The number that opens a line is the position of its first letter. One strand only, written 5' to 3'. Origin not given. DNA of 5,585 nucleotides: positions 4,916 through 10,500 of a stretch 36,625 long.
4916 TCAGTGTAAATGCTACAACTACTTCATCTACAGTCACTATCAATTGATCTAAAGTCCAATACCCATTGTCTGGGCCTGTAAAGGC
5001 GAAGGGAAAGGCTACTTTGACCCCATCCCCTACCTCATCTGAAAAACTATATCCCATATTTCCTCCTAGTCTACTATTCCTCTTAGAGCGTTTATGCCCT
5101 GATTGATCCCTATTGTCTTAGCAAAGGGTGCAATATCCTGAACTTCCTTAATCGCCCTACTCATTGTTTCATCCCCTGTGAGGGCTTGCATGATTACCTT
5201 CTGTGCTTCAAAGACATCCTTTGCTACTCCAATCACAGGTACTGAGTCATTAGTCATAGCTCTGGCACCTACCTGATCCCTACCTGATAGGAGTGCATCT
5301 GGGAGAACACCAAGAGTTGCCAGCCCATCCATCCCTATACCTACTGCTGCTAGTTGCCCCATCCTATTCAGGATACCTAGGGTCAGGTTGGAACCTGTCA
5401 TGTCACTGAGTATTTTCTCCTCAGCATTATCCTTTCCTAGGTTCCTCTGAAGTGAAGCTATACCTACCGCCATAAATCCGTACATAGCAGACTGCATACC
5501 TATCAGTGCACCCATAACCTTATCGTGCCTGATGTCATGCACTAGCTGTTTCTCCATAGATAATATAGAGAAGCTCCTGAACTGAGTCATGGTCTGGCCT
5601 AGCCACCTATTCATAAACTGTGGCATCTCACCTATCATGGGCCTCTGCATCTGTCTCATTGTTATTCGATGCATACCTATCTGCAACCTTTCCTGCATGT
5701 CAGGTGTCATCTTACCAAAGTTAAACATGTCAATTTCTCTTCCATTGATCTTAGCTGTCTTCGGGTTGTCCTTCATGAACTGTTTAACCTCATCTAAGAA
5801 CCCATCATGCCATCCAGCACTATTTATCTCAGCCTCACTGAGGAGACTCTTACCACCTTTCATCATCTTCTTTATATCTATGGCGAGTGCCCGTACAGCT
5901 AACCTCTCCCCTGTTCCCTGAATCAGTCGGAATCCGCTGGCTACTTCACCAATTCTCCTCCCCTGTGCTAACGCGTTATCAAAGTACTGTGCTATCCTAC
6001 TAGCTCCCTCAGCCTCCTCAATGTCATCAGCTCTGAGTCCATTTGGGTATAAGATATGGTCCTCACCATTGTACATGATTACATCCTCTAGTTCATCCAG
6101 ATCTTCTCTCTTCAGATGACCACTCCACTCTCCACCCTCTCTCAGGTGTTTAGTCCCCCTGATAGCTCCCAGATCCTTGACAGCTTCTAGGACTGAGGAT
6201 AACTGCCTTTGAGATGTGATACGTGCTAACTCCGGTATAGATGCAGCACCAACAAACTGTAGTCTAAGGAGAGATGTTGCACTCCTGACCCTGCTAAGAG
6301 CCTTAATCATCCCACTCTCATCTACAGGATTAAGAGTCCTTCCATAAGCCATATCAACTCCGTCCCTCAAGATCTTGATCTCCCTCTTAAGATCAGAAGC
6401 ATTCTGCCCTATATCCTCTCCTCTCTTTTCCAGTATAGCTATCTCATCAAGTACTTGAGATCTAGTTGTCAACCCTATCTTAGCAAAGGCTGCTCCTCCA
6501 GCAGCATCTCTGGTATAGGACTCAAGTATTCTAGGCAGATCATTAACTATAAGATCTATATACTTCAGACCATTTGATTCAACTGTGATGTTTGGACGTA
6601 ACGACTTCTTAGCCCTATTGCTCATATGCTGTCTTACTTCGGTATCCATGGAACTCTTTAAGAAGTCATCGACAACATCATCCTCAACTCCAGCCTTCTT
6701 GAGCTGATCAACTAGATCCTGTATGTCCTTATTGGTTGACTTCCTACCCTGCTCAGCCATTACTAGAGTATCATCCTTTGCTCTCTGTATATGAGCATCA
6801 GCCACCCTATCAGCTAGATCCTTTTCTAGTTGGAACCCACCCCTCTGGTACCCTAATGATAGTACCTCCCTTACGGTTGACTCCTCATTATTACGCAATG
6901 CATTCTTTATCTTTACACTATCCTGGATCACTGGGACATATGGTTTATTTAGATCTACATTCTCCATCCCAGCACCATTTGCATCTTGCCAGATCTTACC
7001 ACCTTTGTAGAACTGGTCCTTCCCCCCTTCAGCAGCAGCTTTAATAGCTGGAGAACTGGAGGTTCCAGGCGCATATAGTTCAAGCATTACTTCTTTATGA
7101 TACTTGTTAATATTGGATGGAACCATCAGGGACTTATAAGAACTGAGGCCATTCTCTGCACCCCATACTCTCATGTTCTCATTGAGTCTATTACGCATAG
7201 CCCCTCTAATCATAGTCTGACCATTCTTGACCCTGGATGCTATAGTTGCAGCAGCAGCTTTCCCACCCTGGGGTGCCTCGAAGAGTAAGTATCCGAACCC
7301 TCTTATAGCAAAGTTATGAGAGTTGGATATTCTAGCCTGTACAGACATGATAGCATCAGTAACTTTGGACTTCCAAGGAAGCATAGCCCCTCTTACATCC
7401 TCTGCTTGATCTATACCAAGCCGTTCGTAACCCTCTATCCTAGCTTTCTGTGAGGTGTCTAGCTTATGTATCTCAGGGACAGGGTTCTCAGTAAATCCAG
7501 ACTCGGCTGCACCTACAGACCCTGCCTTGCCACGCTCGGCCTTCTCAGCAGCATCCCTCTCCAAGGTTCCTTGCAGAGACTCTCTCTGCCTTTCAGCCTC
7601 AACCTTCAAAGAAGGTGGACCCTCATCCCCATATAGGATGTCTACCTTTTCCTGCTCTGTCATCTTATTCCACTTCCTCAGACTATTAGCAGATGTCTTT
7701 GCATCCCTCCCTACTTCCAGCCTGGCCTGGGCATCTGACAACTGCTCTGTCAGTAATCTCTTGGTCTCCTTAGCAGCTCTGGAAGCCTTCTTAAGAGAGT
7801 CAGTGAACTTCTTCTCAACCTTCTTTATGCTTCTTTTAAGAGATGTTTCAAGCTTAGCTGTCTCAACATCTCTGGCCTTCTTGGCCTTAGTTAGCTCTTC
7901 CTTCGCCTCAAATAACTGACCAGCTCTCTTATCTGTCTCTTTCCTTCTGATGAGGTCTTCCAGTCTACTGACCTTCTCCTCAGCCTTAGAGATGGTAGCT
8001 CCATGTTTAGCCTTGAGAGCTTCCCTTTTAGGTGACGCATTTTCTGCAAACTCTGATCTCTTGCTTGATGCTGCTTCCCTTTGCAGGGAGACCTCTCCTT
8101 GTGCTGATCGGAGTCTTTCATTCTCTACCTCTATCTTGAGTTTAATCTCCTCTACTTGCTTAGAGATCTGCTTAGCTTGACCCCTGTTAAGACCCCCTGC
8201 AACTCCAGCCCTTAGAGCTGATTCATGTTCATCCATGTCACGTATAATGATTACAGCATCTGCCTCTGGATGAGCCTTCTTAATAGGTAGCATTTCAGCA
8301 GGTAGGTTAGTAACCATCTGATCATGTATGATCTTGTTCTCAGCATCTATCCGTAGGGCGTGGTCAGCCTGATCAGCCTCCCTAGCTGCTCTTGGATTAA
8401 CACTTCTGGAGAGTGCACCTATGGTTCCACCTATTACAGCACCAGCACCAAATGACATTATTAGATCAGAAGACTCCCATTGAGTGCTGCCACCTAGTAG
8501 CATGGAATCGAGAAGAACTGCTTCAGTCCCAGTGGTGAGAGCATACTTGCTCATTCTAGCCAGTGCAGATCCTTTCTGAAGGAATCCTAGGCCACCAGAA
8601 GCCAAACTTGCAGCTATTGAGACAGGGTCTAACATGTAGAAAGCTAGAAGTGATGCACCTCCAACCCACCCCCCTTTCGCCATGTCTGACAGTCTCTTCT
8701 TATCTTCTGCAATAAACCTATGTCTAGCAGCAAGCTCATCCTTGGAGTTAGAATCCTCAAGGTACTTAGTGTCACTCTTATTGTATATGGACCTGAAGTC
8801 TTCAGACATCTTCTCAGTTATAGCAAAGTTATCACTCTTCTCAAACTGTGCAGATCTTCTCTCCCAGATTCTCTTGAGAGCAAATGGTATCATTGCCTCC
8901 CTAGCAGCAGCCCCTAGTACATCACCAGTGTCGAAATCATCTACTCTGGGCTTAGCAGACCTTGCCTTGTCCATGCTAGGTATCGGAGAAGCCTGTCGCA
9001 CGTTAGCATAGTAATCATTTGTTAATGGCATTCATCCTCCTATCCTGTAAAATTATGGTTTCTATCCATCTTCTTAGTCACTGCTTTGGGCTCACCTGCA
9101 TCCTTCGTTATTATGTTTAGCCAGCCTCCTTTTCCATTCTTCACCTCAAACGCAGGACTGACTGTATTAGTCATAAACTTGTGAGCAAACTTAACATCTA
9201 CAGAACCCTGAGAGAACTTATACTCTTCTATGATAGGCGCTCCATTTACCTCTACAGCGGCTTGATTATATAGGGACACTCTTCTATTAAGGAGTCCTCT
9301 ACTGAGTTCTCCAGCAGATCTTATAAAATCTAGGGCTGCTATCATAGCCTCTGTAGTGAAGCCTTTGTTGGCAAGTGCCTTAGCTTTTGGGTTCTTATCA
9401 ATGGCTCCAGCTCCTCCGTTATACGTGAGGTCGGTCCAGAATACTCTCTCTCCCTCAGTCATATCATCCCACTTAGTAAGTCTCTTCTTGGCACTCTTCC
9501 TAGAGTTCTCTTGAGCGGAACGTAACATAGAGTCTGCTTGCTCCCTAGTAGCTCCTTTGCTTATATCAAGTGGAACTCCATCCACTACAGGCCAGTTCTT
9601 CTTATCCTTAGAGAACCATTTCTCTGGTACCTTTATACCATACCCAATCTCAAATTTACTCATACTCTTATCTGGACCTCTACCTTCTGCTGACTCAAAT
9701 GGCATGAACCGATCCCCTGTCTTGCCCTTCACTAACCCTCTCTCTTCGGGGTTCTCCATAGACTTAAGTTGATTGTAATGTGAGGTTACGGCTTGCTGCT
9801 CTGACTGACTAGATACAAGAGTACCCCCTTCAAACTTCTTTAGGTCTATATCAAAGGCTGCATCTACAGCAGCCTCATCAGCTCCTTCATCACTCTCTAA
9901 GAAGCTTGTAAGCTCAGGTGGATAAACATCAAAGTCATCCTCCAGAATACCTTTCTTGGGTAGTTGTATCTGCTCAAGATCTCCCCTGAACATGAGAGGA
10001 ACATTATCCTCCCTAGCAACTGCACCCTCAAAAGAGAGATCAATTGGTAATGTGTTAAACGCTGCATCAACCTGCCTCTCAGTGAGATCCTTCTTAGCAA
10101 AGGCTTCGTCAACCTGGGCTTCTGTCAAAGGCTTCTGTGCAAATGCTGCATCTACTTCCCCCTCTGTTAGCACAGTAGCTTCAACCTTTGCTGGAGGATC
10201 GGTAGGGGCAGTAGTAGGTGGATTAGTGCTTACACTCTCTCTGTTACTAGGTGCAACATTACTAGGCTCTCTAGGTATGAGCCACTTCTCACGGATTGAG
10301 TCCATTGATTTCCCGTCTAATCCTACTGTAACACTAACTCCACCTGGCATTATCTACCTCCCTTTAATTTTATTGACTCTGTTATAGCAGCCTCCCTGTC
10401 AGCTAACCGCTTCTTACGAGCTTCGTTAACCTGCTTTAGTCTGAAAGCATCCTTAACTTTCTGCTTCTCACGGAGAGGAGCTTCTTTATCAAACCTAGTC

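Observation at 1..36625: SP6/K11-like single-subunit-RNAP promoter family (5 copies) in a genome with no recognisable RNA polymerase gene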

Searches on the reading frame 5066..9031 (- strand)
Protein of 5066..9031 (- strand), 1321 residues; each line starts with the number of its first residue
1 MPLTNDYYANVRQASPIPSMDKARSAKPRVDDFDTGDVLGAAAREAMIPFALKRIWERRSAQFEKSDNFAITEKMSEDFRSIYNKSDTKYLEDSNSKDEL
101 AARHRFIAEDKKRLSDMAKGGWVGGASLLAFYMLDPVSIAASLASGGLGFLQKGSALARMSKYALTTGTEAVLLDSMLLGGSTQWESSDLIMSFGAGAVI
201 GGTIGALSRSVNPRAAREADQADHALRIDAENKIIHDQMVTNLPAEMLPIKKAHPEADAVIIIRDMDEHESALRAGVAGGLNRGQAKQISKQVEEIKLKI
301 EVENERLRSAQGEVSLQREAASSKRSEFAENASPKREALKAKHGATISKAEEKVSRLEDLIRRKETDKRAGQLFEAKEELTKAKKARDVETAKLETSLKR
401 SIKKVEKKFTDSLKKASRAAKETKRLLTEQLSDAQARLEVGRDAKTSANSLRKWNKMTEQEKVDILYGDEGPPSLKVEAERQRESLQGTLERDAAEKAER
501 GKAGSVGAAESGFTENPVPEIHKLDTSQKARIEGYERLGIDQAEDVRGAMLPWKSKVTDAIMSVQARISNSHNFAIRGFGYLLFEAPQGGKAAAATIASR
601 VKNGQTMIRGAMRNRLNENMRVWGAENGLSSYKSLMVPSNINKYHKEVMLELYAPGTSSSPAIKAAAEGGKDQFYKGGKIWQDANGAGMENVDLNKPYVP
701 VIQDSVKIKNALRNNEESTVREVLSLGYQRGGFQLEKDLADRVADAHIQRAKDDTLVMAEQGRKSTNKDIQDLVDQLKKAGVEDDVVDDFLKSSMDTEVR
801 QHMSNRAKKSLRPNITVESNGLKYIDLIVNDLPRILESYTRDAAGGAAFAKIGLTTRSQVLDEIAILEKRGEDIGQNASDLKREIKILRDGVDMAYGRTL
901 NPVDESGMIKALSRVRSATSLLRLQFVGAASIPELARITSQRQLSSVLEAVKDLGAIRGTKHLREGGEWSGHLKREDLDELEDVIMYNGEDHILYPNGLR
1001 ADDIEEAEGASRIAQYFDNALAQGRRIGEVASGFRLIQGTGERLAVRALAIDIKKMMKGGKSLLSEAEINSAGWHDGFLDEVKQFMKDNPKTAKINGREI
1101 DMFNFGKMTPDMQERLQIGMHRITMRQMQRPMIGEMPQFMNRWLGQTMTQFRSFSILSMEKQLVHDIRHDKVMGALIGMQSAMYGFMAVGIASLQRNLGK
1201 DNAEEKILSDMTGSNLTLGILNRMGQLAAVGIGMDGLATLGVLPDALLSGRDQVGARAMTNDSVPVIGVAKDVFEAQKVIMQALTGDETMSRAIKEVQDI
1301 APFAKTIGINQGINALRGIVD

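Call 4: search_protein_families(library=pfam, proteins=[window:5066-9031:-], max_evalue=0.01)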
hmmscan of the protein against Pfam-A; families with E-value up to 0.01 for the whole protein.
window:5066-9031:- (1321 aa): 0 families

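Call 6: search_protein_families(library=phrogs, proteins=[window:5066-9031:-], max_evalue=0.001)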
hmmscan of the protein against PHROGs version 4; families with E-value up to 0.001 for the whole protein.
window:5066-9031:- (1321 aa): 2 families
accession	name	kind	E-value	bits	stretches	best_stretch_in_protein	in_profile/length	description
phrog_342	-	head and packaging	1.1e-130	438.7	1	22-1316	212-1222/1235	internal virion protein with endolysin domain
phrog_37474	-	unknown function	2.9e-20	72.2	1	765-1215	1539-1982/2087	-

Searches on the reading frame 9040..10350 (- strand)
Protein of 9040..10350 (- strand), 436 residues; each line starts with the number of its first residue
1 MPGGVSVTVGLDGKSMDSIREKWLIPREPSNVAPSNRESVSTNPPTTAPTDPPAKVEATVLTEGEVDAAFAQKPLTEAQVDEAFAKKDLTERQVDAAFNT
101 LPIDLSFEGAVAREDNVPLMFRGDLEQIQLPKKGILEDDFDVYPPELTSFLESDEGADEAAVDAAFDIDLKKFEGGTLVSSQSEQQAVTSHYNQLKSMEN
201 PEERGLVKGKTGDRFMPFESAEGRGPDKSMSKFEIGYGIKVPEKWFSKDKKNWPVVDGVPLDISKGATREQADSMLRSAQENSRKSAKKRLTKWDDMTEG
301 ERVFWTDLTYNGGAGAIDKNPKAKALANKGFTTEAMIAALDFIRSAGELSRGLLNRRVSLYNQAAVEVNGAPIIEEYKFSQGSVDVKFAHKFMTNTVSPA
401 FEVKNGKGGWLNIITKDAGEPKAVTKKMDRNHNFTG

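Call 4: search_protein_families(library=pfam, proteins=[window:9040-10350:-], max_evalue=0.01)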
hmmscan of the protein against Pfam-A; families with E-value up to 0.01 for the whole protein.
window:9040-10350:- (436 aa): 1 family
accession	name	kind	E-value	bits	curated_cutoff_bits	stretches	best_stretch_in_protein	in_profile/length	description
PF00959.24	Phage_lysozyme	-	3.8e-08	34.2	22.3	1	263-357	31-122/125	Phage lysozyme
